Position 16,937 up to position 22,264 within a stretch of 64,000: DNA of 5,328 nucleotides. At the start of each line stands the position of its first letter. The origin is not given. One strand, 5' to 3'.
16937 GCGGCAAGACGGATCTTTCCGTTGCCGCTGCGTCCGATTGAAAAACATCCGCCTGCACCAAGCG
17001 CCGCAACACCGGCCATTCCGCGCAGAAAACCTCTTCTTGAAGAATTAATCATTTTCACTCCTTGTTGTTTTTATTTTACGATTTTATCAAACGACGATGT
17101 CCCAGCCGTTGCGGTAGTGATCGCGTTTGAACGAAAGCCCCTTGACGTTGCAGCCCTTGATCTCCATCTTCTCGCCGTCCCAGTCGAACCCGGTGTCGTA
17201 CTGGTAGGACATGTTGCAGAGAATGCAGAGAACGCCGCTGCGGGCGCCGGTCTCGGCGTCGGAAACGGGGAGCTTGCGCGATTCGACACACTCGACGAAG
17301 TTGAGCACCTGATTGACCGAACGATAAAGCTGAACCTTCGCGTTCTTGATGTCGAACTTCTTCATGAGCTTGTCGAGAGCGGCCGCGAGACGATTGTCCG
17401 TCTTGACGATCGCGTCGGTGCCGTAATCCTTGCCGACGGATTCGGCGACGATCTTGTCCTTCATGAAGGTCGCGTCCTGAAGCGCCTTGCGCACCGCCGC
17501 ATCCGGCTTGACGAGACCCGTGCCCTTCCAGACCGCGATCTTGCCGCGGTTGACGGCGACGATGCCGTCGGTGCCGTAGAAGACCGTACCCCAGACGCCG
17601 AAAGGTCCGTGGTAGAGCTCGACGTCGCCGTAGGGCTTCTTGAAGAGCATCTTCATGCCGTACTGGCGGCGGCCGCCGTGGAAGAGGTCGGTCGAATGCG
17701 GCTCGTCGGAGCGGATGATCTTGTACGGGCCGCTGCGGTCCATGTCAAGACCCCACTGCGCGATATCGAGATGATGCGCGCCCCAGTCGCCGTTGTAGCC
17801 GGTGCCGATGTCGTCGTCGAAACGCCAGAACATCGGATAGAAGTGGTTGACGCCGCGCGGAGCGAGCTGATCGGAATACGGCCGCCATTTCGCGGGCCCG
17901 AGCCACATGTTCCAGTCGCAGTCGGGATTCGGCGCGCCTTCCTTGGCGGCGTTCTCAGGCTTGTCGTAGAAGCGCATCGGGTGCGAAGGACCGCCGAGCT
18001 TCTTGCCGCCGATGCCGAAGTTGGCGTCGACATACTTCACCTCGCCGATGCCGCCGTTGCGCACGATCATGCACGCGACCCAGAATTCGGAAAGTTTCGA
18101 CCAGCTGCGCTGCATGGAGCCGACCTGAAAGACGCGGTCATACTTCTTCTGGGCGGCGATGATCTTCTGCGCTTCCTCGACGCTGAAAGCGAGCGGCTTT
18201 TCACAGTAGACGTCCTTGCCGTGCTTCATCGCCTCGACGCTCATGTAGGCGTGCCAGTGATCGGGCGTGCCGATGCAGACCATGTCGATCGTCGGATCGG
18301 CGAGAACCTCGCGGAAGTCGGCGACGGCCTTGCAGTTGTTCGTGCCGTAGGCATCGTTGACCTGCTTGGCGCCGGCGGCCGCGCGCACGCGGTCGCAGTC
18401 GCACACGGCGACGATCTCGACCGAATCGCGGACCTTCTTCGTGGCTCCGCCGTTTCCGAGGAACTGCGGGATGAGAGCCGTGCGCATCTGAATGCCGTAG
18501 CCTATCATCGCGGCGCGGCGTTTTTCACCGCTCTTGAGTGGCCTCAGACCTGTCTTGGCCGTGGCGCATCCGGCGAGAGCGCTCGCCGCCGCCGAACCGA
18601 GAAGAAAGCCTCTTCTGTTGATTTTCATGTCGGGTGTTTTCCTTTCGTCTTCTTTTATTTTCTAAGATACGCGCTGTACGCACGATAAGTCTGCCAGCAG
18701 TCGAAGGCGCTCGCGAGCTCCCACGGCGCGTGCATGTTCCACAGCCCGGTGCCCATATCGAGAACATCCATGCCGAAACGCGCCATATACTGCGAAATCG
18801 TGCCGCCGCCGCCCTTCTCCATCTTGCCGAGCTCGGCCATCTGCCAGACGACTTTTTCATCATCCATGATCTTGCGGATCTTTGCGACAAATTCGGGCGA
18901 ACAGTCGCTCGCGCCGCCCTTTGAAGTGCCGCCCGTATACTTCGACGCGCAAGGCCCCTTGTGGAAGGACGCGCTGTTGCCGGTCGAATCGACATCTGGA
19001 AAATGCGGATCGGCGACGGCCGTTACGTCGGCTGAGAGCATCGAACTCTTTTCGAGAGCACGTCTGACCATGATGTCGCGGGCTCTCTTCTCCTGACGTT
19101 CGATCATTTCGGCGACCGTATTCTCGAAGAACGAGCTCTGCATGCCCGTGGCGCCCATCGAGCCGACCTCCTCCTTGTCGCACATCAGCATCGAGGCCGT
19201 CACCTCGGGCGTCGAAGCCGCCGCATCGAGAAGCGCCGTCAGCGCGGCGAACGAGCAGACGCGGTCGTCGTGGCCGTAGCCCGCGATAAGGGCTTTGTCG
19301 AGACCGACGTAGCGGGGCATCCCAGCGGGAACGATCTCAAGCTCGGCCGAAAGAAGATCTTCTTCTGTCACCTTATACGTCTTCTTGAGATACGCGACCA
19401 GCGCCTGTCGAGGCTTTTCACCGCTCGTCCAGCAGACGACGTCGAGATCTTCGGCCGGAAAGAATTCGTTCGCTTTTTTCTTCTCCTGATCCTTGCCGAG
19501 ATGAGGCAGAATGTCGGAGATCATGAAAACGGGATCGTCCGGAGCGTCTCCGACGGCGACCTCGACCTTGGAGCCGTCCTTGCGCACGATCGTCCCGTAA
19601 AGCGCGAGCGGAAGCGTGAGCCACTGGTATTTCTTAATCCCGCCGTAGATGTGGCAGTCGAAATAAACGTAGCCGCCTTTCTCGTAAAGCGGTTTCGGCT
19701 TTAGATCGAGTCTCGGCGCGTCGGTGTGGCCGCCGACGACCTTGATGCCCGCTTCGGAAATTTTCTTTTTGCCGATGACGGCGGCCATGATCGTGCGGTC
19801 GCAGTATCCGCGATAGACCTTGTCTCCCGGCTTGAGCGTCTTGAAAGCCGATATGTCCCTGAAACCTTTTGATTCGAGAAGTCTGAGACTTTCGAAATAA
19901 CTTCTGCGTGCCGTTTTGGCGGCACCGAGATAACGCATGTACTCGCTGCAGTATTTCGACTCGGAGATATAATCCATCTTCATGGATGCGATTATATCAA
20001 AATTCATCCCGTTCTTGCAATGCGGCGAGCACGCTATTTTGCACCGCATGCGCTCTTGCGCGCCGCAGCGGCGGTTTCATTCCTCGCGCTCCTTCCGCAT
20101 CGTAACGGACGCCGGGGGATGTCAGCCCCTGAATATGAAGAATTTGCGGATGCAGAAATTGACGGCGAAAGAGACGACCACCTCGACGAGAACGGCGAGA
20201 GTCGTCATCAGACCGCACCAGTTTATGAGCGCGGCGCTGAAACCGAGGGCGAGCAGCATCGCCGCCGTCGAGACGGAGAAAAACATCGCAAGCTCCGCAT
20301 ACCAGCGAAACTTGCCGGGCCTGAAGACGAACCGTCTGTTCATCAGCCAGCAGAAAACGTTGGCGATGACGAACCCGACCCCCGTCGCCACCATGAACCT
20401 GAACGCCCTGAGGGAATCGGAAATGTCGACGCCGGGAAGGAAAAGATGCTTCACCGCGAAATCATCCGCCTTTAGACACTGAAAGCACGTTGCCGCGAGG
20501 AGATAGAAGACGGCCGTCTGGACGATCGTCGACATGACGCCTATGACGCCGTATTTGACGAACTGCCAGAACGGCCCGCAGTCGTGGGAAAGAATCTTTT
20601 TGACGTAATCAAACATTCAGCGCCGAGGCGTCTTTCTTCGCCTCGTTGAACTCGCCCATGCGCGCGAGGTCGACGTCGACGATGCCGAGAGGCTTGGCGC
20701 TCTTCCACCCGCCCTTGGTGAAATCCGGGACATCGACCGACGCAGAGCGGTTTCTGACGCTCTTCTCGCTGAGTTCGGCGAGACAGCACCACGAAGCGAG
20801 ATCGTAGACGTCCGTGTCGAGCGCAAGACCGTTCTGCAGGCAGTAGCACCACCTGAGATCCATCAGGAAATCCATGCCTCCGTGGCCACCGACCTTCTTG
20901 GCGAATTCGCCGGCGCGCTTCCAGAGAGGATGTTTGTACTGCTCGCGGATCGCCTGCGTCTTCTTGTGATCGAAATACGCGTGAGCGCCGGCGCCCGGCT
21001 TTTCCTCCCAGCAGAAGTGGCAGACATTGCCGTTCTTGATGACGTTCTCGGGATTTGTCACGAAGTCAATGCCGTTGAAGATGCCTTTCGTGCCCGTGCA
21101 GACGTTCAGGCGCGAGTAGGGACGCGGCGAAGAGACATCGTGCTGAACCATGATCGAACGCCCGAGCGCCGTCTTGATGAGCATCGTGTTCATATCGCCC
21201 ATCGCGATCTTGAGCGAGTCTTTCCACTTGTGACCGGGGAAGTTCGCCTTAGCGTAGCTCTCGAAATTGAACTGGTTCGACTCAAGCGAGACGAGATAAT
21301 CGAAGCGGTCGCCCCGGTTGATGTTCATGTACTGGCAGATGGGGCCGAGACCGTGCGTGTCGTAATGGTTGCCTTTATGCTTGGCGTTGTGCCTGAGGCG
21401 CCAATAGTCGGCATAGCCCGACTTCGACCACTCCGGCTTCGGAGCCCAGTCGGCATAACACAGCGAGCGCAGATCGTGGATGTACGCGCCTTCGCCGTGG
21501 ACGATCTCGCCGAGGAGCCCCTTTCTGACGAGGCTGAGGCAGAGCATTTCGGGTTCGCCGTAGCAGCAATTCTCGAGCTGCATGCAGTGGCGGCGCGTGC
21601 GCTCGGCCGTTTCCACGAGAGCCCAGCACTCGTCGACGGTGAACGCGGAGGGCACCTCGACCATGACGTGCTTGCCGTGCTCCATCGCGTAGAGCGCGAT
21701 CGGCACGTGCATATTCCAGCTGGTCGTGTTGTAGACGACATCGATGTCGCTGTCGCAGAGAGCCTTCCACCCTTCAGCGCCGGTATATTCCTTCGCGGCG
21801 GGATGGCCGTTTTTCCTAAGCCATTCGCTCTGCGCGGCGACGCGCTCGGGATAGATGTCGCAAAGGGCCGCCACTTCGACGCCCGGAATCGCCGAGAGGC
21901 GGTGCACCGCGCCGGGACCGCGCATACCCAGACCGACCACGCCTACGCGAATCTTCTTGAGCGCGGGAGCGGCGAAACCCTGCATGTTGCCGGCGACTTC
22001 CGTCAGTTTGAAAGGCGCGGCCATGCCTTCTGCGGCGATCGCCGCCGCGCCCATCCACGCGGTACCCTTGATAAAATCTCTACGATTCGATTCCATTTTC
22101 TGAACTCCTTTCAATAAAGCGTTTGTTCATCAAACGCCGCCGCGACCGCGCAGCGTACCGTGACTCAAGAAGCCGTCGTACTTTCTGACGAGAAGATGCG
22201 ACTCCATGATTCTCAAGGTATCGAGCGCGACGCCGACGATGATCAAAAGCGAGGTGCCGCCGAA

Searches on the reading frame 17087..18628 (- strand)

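Call 10: search_protein_families(library=pfam, proteins=[window:17087-18628:-], max_evalue=0.00001)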
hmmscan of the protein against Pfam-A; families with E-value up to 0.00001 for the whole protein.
window:17087-18628:- (513 aa): 2 families
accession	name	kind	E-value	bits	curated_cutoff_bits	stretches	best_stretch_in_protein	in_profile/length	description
PF01408.29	GFO_IDH_MocA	-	1.7e-20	74.3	24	1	38-170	2-119/120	Oxidoreductase family, NAD-binding Rossmann fold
PF19051.5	GFO_IDH_MocA_C2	-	2.1e-09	37.7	23.3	1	235-308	50-115/254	Oxidoreductase family, C-terminal alpha/beta domain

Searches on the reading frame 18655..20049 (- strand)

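Call 10: search_protein_families(library=pfam, proteins=[window:18655-20049:-], max_evalue=0.00001)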
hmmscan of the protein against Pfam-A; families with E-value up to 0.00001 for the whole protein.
window:18655-20049:- (464 aa): 1 family
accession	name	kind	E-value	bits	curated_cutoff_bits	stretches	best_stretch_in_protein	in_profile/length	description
PF02127.20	Peptidase_M18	-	3.3e-77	260.6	24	1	45-461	6-431/432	Aminopeptidase I zinc metalloprotease (M18)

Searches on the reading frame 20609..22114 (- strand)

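Call 10: search_protein_families(library=pfam, proteins=[window:20609-22114:-], max_evalue=0.00001)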
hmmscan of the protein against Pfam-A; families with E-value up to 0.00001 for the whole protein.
window:20609-22114:- (501 aa): 2 families
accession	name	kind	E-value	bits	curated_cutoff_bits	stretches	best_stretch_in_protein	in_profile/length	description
PF21252.2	Glyco_hydro_109_C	-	9e-48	162.5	27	1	190-357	1-172/187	Glycosyl hydrolase 109, C-terminal domain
PF01408.29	GFO_IDH_MocA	-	1.7e-13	51.7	24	1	55-177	1-116/120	Oxidoreductase family, NAD-binding Rossmann fold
